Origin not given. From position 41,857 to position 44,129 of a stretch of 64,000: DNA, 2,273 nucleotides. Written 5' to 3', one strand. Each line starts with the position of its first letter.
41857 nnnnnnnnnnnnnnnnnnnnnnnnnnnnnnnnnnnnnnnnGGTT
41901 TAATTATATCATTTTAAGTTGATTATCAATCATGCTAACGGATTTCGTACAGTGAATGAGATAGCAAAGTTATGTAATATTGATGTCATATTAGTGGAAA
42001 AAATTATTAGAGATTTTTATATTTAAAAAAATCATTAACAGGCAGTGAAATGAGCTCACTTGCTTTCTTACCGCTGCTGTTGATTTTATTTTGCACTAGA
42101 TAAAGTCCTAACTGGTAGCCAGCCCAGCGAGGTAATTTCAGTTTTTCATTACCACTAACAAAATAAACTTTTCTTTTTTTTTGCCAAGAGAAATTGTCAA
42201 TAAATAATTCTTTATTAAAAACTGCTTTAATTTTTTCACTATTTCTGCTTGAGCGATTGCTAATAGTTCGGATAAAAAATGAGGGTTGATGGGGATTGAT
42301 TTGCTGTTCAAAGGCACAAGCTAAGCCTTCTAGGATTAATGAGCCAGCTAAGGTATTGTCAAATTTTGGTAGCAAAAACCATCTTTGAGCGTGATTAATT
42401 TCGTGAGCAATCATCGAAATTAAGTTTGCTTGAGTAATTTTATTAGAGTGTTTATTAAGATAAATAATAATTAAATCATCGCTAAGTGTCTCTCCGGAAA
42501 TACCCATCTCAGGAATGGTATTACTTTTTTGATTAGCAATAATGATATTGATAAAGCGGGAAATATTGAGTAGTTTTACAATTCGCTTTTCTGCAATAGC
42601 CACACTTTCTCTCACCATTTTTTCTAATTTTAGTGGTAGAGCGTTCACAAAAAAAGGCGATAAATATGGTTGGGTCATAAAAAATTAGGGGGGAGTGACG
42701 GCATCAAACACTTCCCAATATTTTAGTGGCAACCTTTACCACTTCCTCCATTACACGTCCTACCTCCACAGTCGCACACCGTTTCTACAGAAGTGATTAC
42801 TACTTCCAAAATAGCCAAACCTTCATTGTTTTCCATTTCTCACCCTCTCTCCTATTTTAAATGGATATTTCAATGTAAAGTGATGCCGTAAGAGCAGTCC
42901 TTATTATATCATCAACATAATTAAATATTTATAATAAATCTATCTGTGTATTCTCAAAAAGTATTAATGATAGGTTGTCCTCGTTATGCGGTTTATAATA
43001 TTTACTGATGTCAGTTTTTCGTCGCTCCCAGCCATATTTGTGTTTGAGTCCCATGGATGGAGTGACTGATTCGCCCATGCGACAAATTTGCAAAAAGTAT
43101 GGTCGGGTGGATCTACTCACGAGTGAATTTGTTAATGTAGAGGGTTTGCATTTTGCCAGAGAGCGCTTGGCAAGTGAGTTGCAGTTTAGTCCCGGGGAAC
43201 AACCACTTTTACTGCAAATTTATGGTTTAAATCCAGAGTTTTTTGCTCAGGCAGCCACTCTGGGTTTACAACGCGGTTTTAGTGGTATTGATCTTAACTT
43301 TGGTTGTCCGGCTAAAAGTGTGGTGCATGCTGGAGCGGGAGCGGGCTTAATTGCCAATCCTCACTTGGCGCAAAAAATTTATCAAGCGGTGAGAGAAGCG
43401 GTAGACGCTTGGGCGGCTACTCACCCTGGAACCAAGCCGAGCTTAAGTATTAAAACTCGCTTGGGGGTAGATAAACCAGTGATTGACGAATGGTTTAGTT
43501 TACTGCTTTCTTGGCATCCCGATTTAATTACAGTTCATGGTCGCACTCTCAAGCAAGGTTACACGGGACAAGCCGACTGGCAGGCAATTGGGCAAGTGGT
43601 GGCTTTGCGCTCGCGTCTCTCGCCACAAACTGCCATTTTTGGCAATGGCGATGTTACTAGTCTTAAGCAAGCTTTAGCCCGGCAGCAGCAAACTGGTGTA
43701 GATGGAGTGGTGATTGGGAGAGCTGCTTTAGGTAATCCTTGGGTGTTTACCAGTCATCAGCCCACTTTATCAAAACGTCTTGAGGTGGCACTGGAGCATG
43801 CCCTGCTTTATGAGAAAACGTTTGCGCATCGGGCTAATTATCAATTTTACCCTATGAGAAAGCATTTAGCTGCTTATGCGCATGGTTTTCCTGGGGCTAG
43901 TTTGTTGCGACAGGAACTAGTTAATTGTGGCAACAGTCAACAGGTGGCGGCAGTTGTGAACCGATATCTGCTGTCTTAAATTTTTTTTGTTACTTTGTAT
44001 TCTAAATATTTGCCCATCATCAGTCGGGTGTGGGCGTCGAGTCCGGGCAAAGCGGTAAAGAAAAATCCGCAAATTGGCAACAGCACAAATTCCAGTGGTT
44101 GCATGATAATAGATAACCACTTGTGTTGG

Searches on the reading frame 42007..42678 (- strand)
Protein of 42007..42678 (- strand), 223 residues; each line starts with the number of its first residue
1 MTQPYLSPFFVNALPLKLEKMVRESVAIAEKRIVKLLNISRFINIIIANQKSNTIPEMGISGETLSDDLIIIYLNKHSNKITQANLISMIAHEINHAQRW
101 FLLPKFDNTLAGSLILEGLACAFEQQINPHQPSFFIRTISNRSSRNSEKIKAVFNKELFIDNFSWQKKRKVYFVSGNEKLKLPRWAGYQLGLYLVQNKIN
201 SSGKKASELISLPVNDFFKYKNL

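Call 25: search_protein_families(library=pfam, proteins=[window:42007-42678:-], max_evalue=0.01)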
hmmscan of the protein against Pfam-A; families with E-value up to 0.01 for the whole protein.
window:42007-42678:- (223 aa): 1 family
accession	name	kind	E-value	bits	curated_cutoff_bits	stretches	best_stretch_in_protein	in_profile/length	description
PF10026.15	DUF2268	-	5.7e-24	85.1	23.6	1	42-218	22-194/195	Predicted Zn-dependent protease (DUF2268)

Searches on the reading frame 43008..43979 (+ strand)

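Call 25: search_protein_families(library=pfam, proteins=[window:43008-43979:+], max_evalue=0.01)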
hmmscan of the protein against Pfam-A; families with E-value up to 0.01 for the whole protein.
window:43008-43979:+ (323 aa): 1 family
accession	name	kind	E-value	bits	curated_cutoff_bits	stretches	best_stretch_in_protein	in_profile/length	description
PF01207.24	Dus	-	3e-61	207.7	20.4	1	13-314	2-299/311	Dihydrouridine synthase (Dus)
